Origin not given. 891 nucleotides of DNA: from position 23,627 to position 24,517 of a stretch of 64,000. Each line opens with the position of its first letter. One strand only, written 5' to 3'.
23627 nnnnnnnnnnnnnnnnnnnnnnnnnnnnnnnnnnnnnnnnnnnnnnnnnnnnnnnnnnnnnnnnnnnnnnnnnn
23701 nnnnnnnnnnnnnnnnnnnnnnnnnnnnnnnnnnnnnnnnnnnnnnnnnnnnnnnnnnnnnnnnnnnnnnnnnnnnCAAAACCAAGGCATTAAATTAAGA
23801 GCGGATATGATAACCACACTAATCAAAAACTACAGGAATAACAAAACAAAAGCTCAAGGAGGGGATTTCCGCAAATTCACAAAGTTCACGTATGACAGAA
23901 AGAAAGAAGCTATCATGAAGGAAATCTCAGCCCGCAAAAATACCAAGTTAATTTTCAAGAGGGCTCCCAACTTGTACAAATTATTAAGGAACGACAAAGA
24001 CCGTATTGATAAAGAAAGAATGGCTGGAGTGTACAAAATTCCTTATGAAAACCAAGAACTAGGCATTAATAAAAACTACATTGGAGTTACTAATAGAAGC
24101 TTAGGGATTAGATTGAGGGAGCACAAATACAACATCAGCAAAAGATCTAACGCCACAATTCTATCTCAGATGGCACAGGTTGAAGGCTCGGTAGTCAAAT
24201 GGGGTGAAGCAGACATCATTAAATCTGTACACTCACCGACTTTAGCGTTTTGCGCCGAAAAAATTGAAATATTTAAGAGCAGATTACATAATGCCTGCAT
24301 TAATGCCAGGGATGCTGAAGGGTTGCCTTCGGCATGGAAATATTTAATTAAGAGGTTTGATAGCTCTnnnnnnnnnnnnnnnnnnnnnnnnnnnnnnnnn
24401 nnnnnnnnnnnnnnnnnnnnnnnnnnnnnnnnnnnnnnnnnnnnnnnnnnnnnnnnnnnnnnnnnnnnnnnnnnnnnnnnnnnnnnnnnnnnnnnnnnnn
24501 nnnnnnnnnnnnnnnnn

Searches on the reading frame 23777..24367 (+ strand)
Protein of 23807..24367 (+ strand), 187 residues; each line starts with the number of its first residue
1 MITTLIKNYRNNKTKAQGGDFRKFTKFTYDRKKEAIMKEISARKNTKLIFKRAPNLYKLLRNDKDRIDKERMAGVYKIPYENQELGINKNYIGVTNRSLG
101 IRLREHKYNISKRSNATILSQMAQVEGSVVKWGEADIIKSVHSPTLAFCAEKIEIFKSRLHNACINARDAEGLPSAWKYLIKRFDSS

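Call 4: search_protein_families(library=pfam, proteins=[window:23807-24367:+], max_evalue=0.1)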
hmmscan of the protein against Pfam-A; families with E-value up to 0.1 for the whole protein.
window:23807-24367:+ (187 aa): 0 families

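Call 8: find_homologous_proteins(query=window:23807-24367:+, max_evalue=0.001)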
Query window:23807-24367:+ (187 aa): 12 proteins with E <= 0.001 among 86 candidates.
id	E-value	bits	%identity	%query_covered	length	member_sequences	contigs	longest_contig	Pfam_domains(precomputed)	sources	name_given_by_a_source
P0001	8.5e-69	249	66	97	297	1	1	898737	PF26215.1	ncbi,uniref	ncbi:uncharacterized protein [Centruroides vittatus]|uniref:uncharacterized protein n=1 Tax=Centruro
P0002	2.0e-63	231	60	97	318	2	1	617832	PF26215.1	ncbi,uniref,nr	ncbi:uncharacterized protein LOC111625418 [Centruroides sculpturatus]|uniref:uncharacterized protein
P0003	3.6e-63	230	58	97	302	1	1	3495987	PF26215.1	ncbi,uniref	ncbi:uncharacterized protein [Centruroides vittatus]|uniref:uncharacterized protein n=1 Tax=Centruro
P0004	1.4e-60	222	56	100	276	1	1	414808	PF26215.1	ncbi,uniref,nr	ncbi:uncharacterized protein LOC111634439 [Centruroides sculpturatus]|uniref:uncharacterized protein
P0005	4.5e-59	217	64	80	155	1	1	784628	-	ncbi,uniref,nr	ncbi:uncharacterized protein LOC111624377 [Centruroides sculpturatus]|uniref:uncharacterized protein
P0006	3.3e-57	211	51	98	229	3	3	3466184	PF26215.1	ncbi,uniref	ncbi:uncharacterized protein [Centruroides vittatus]|uniref:uncharacterized protein n=1 Tax=Centruro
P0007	1.5e-52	196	54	96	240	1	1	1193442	-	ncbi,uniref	ncbi:uncharacterized protein [Centruroides vittatus]|uniref:uncharacterized protein n=1 Tax=Centruro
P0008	5.0e-35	139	56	66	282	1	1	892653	PF26215.1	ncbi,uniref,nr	ncbi:uncharacterized protein LOC111618773 [Centruroides sculpturatus]|uniref:uncharacterized protein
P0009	4.5e-28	116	71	48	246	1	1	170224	PF26215.1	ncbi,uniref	ncbi:uncharacterized protein [Centruroides vittatus]|uniref:uncharacterized protein n=1 Tax=Centruro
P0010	9.2e-27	112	48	57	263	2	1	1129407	PF26215.1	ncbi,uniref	ncbi:uncharacterized protein [Centruroides vittatus]|uniref:uncharacterized protein n=1 Tax=Centruro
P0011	8.7e-23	99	62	36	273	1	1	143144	PF26215.1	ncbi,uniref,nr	ncbi:uncharacterized protein LOC111613804 [Centruroides sculpturatus]|uniref:uncharacterized protein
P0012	4.9e-21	93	37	78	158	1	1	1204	-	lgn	-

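Call 10: search_protein_families(library=pfam, proteins=[P0001, P0002, P0003, P0004, P0006], max_evalue=1)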
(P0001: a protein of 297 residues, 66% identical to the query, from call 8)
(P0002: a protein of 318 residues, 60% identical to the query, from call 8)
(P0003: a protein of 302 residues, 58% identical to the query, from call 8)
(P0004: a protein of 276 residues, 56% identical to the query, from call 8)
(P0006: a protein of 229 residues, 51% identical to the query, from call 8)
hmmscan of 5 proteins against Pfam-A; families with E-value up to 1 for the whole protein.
P0001 (297 aa): 0 families

P0002 (318 aa): 1 family
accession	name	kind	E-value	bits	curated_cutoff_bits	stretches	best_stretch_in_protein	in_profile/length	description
PF12631.12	MnmE_helical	-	0.14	12.7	40.1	1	116-193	64-97/211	MnmE helical domain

P0003 (302 aa): 0 families

P0004 (276 aa): 5 families
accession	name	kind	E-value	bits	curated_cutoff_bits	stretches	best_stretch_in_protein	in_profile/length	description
PF01541.30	GIY-YIG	-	0.0057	17.4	22.6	1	157-200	2-40/78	GIY-YIG catalytic domain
PF19581.5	Glyoxalase_7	-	0.033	14.6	23.6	1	139-215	18-94/133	Glyoxalase superfamily protein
PF18470.6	Cas9_a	-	0.041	14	26.9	0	75-131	76-128/221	Cas9 alpha-helical lobe domain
PF01047.28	MarR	-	0.21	11.9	24.6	1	72-97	20-45/59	MarR family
PF25485.1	DUF7908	-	0.28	11.9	27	1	128-181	11-62/134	Domain of unknown function (DUF7908)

P0006 (229 aa): 3 families
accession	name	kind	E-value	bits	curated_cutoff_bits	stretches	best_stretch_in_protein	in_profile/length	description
PF18152.6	DAHP_snth_FXD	-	0.0054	17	27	0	23-44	12-33/67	DAHP synthase ferredoxin-like domain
PF13307.12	Helicase_C_2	-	0.05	14.1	25.3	1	135-218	49-129/170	Helicase C-terminal domain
PF20906.3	S-Me-THD_C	-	0.06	13.1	27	1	24-129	59-123/190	S-Me-THD-like, C-terminal domain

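Call 12: find_encoding_contigs(protein=window:23807-24367:+, flank=10000, max_places=10)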
Protein window:23807-24367:+ (187 aa): no gene with exactly this product is on record in the collection.

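Call 13: find_encoding_contigs(protein=P0001, flank=6000, max_places=3)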
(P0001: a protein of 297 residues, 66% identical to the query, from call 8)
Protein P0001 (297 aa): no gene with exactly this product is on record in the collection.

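Call 14: find_encoding_contigs(protein=P0002, flank=6000, max_places=3)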
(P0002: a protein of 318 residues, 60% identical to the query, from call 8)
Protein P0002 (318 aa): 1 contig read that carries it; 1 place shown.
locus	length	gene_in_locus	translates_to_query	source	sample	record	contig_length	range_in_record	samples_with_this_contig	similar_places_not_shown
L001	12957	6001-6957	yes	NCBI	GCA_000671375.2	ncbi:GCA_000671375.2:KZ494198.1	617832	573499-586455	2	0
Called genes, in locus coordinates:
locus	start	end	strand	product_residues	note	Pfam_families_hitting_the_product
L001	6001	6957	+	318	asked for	PF26215:HTH_animal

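Call 27: search_protein_representatives(alignment_id=A1)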
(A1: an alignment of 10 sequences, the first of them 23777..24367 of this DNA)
Query: 10 sequences, 290 profile positions. Proteins with E-value up to 0.001 (for the whole library): 6255; up to 1e-10: 1342; up to 1e-30: 51. The best 150 are listed.
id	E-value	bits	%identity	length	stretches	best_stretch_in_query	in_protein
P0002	4.6e-146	501.9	-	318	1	2-289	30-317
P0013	1.1e-135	467.8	-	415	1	2-287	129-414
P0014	5.8e-135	465.5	-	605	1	1-288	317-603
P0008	1.1e-113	395.7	-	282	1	1-225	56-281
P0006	8.0e-109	379.7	-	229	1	61-288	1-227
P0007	2.4e-107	374.8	-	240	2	105-284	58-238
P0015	1.7e-71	257.2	-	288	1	1-280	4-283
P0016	1.2e-69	251.1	-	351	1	2-286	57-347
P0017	1.6e-69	250.7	-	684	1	1-280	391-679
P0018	8.2e-68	245.1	-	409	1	1-279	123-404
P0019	3.8e-67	242.9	-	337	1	2-277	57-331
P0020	1.4e-66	241.0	-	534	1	2-283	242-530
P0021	9.3e-63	228.5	-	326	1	1-279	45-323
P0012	1.1e-60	221.7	-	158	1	136-288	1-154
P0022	2.2e-60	220.7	-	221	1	2-168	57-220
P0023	7.8e-60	218.9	-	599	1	1-278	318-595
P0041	8.8e-38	146.5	-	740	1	6-285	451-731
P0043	1.7e-37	145.6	-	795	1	7-280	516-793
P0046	2.7e-36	141.6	-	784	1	2-280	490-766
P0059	1.4e-30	122.9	-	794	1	4-277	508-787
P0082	3.7e-26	108.4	-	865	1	8-285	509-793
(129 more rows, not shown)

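Call 28: find_encoding_contigs(protein=P0008, flank=6000, max_places=3)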
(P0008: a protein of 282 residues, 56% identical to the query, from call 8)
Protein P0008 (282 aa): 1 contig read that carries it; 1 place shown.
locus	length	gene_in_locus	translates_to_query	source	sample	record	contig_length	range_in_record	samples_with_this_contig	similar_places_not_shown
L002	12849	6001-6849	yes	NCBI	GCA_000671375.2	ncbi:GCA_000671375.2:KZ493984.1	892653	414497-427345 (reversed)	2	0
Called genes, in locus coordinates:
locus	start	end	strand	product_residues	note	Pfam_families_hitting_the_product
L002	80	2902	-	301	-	PF12762:DDE_Tnp_IS1595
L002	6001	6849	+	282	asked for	PF26215:HTH_animal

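Call 29: find_encoding_contigs(protein=P0004, flank=6000, max_places=3)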
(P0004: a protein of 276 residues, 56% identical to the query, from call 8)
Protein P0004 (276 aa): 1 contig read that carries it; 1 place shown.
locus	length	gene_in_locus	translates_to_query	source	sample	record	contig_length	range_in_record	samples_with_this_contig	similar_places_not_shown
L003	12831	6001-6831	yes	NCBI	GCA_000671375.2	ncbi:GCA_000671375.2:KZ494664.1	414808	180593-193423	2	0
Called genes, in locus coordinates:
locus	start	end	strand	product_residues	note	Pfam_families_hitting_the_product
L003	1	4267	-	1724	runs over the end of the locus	-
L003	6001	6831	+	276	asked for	PF26215:HTH_animal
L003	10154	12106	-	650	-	PF00560:LRR_1 (faint), PF13855:LRR_8, PF12799:LRR_4, PF23598:LRR_14 (weak), PF13855:LRR_8, PF23598:LRR_14 (weak), PF13855:LRR_8 (weak)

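Call 30: find_encoding_contigs(protein=P0005, flank=6000, max_places=3)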
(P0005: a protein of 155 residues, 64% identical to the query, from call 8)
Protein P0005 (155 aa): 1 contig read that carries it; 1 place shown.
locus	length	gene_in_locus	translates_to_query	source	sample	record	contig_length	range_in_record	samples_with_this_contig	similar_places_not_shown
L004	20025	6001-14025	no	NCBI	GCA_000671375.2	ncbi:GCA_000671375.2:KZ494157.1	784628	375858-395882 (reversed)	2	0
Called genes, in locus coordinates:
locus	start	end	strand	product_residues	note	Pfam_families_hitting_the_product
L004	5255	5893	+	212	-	PF00078:RVT_1, PF26215:HTH_animal (weak)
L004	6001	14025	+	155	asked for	-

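Call 31: search_protein_families(library=pfam, proteins=[P0014, P0013, P0017, P0023, P0041, P0043, P0046, P0059, P0082], max_evalue=0.001)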
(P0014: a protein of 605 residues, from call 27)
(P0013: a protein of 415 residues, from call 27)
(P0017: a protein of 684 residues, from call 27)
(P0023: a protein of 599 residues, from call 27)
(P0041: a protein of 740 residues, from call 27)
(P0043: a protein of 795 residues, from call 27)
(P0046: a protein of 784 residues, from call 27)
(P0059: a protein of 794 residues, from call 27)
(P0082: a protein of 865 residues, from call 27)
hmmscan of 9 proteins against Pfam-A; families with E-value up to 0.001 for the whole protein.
P0014 (605 aa): 1 family
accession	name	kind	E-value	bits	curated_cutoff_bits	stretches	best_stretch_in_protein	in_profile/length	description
PF00078.32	RVT_1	-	7.8e-11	42.5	29.6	1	135-329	2-185/205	Reverse transcriptase (RNA-dependent DNA polymerase)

P0013 (415 aa): 1 family
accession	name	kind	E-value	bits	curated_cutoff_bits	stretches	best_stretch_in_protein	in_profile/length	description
PF00078.32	RVT_1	-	9.6e-07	29.1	29.6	1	5-139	69-184/205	Reverse transcriptase (RNA-dependent DNA polymerase)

P0017 (684 aa): 2 families
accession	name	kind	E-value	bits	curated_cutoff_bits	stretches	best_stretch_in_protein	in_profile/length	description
PF00078.32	RVT_1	-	2.5e-09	37.6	29.6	1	211-387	3-169/205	Reverse transcriptase (RNA-dependent DNA polymerase)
PF01541.30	GIY-YIG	-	0.00044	20.9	22.6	0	587-617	13-42/78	GIY-YIG catalytic domain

P0023 (599 aa): 1 family
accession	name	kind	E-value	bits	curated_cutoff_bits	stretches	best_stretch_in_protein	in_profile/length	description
PF00078.32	RVT_1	-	6.8e-11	42.7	29.6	1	136-320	2-175/205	Reverse transcriptase (RNA-dependent DNA polymerase)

P0041 (740 aa): 1 family
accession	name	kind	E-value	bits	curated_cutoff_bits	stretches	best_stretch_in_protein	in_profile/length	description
PF00078.32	RVT_1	-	3.3e-10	40.5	29.6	1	281-447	21-174/205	Reverse transcriptase (RNA-dependent DNA polymerase)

P0043 (795 aa): 1 family
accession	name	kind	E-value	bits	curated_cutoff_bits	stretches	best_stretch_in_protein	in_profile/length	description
PF00078.32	RVT_1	-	9.2e-08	32.5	29.6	1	355-508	28-171/205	Reverse transcriptase (RNA-dependent DNA polymerase)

P0046 (784 aa): 1 family
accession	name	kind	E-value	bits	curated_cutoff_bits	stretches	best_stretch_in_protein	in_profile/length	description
PF00078.32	RVT_1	-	6.3e-13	49.3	29.6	1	312-501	4-185/205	Reverse transcriptase (RNA-dependent DNA polymerase)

P0059 (794 aa): 2 families
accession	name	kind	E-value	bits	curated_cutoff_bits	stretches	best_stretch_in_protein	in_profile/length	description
PF00078.32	RVT_1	-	3.2e-08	34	29.6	1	323-518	1-186/205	Reverse transcriptase (RNA-dependent DNA polymerase)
PF01541.30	GIY-YIG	-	0.00015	22.4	22.6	1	692-719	9-35/78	GIY-YIG catalytic domain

P0082 (865 aa): 2 families
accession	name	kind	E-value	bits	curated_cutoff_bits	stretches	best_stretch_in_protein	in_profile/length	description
PF00078.32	RVT_1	-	5.8e-11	42.9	29.6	1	346-517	30-188/205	Reverse transcriptase (RNA-dependent DNA polymerase)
PF01541.30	GIY-YIG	-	1.2e-07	32.4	22.6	1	680-746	2-69/78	GIY-YIG catalytic domain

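Call 34: search_solved_structures(query=A1, max_evalue=1, show_alignments=1)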
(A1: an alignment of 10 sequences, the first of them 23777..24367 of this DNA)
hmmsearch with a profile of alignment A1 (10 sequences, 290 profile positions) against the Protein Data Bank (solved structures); distinct sequences matched with E-value up to 1: 19.
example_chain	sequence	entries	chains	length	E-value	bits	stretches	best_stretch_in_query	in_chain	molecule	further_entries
3ajm_A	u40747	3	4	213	0.0042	19.5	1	73-135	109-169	Programmed cell death protein 10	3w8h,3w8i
3l8j_A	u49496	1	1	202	0.011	18.1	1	73-134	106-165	Programmed cell death protein 10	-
4geh_A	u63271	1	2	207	0.011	18.1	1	73-135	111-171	Programmed cell death protein 10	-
3l8i_A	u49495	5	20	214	0.012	18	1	73-135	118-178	Programmed cell death protein 10 | Cerebral cavernous malformations 3 protein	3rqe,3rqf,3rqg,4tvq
3mt5_A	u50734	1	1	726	0.25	13.7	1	15-91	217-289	Potassium large conductance calcium-activated channel, subfamily M, alpha member 1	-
6v5a_A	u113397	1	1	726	0.27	13.6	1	15-91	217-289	Calcium-activated potassium channel subunit alpha-1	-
7yo2_A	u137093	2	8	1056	0.51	12.7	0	15-91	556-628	Calcium-activated potassium channel subunit alpha-1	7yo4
8v64_A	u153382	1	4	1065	0.52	12.7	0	15-91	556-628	Calcium-activated potassium channel subunit alpha-1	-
9czh_A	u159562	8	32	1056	0.53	12.6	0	15-91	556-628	Isoform 5 of Calcium-activated potassium channel subunit alpha-1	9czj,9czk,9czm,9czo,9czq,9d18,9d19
8v60_A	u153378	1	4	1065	0.53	12.6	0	15-91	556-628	Calcium-activated potassium channel subunit alpha-1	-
6v22_A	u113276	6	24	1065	0.53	12.6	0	15-91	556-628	Calcium-activated potassium channel subunit alpha-1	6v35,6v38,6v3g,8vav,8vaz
8v63_A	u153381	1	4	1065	0.53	12.6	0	15-91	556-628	Calcium-activated potassium channel subunit alpha-1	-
8gh9_A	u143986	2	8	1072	0.54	12.6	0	15-91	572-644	Calcium-activated potassium channel subunit alpha-1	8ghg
8ghf_A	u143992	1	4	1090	0.56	12.6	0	15-91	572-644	Calcium-activated potassium channel subunit alpha-1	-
6nd0_A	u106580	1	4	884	0.56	12.6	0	15-91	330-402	Calcium-activated potassium channel subunit alpha-1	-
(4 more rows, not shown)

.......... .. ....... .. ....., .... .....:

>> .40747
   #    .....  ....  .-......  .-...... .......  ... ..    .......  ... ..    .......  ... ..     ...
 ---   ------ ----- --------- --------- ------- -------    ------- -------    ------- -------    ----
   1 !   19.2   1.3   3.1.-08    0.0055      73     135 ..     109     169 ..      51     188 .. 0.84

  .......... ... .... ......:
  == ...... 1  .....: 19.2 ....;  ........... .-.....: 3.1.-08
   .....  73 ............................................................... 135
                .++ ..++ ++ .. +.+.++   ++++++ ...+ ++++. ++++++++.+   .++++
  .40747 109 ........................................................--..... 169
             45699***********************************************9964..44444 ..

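Call 42: predict_structure(alignment_id=A1)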
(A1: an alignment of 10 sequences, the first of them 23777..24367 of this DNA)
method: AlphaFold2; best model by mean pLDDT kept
length: 197 residues; sequences in the alignment: 10
mean_pLDDT: 60.7   pTM: 0.41
mean pLDDT of the five models: 60.7, 59.6, 57.8, 56.8, 43.1
residues with pLDDT >= 90: 0; 70-90: 73; 50-70: 54; < 50: 70
segments of 3 or more residues with pLDDT < 50: 1-4, 22-31, 62-76, 160-197
pLDDT, mean of each block of 10 residues (from residue 1): 50 60 42 55 70 69 40 48 76 81 77 86 77 81 81 53 39 37 42 40
secondary structure, 60 per line:
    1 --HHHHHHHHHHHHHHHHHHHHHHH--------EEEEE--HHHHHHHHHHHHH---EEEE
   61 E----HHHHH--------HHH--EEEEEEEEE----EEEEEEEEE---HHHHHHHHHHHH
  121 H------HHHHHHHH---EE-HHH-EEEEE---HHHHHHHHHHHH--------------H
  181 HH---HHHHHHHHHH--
elements in order: H3-25 E34-38 H41-53 E57-61 H66-70 E84-92 E97-105 H109-121 H128-135 E146-150 H154-165 H186-195

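Call 61: find_encoding_contigs(protein=P0011, flank=5000, max_places=3)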
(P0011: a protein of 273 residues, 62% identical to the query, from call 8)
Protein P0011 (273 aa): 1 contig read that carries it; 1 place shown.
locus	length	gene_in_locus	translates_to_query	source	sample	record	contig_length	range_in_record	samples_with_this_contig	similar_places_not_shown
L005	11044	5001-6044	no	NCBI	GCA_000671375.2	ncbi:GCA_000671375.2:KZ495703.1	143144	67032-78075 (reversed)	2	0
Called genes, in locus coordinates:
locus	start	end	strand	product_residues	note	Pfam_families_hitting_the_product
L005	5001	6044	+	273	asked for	PF26215:HTH_animal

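Call 62: find_encoding_contigs(protein=P0006, flank=5000, max_places=4)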
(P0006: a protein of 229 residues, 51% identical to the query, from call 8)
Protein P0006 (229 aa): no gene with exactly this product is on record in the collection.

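Call 63: find_encoding_contigs(protein=P0003, flank=5000, max_places=3)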
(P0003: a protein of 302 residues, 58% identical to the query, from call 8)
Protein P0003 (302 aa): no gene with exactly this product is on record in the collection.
